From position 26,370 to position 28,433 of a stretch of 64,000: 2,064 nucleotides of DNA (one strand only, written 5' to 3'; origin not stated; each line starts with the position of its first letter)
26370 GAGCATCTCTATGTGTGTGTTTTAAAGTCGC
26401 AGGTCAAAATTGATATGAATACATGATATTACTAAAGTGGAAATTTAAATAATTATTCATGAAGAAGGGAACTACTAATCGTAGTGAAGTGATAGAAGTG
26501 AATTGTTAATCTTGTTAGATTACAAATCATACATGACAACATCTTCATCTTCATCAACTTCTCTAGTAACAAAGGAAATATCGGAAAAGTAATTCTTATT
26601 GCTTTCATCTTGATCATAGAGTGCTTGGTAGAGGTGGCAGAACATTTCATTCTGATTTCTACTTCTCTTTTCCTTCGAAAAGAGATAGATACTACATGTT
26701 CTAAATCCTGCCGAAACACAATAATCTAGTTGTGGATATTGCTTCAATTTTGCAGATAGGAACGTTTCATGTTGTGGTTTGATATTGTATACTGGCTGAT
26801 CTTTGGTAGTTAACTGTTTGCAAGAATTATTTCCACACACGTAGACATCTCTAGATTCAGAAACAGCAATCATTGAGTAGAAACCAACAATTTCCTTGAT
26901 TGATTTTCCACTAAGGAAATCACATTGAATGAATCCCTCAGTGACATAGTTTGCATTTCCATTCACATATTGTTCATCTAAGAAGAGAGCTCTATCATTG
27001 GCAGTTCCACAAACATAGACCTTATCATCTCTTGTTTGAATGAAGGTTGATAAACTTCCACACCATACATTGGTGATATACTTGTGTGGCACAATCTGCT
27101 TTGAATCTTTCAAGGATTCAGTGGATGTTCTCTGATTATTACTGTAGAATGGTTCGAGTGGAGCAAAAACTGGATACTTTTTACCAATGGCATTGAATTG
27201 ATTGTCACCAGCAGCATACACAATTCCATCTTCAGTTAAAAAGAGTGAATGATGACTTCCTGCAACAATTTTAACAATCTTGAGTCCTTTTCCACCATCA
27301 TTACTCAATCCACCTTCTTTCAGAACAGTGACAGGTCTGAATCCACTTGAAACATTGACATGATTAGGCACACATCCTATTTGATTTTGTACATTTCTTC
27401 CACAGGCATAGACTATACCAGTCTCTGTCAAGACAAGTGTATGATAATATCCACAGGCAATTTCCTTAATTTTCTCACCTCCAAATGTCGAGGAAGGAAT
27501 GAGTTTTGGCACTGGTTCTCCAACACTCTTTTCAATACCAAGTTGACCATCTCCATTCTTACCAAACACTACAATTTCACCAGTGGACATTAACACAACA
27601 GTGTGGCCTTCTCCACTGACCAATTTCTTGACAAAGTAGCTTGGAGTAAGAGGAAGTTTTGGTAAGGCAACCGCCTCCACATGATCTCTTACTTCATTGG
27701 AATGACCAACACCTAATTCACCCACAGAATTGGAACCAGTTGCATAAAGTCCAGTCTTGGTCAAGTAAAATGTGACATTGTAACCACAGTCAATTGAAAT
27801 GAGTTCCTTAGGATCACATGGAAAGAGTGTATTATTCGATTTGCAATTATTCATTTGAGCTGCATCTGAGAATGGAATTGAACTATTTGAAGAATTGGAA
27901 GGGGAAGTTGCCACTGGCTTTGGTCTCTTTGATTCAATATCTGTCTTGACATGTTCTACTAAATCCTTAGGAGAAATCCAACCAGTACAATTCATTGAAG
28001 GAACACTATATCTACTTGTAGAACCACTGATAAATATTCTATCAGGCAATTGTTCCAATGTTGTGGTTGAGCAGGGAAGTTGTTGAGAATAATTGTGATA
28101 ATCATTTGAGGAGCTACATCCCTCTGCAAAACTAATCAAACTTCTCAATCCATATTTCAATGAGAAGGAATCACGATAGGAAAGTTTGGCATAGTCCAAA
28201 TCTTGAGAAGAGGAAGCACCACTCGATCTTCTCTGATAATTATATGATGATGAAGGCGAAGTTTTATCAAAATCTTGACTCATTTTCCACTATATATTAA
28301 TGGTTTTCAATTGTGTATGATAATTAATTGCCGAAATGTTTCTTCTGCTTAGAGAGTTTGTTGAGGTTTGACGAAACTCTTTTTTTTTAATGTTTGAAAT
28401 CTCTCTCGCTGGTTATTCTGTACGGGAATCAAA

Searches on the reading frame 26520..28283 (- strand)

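Call 22: search_protein_families(library=pfam, proteins=[window:26520-28283:-], max_evalue=0.00001)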
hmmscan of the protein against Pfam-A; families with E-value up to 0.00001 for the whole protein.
window:26520-28283:- (587 aa): 3 families
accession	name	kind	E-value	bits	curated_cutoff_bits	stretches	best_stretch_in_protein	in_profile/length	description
PF25390.1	WD40_RLD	-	6.2e-62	210.4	150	2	214-504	29-290/363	RCC1-like domain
PF13540.12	RCC1_2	-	4.2e-40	135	22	3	272-301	1-30/30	Regulator of chromosome condensation (RCC1) repeat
PF00415.24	RCC1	-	7.2e-25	87.7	21.7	1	235-285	2-50/50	Regulator of chromosome condensation (RCC1) repeat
